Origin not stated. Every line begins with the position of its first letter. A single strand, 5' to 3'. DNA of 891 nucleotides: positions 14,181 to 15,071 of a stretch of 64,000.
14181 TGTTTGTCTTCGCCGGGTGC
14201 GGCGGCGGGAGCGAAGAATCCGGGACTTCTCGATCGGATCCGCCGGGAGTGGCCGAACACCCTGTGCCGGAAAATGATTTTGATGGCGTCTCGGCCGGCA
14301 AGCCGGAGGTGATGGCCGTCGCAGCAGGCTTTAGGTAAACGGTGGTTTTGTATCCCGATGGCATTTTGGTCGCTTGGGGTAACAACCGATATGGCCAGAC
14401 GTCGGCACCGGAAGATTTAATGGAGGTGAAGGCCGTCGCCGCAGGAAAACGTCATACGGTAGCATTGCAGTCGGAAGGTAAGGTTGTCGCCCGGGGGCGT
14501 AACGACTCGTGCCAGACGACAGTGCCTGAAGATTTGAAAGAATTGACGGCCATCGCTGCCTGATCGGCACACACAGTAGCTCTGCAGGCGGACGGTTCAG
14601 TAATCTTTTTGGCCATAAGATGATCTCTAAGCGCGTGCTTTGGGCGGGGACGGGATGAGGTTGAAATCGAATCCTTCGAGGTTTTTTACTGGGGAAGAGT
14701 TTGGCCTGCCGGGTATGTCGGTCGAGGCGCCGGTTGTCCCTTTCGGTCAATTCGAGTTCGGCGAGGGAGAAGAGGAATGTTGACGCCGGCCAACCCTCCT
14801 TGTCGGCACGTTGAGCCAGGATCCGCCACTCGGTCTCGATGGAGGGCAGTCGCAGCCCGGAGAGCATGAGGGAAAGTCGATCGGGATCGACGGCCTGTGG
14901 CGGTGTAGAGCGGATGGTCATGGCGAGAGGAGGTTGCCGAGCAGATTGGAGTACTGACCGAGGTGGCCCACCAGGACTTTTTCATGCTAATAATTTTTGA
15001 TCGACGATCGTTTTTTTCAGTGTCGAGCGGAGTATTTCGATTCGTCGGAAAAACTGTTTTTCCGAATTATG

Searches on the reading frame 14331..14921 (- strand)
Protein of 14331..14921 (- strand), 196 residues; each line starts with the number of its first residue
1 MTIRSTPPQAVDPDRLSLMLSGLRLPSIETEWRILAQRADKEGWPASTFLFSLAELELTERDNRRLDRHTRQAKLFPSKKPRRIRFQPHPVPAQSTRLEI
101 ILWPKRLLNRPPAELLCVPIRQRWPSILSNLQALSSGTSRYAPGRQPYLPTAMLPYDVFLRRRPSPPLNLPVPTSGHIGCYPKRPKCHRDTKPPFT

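Call 79: search_protein_families(library=pfam, proteins=[window:14331-14921:-], max_evalue=0.001)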
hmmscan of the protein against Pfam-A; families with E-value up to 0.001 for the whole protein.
window:14331-14921:- (196 aa): 1 family
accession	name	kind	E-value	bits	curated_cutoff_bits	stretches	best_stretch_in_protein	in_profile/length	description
PF01695.23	IstB_IS21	-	1.6e-06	28.2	24.1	1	21-87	4-70/238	IstB-like ATP binding protein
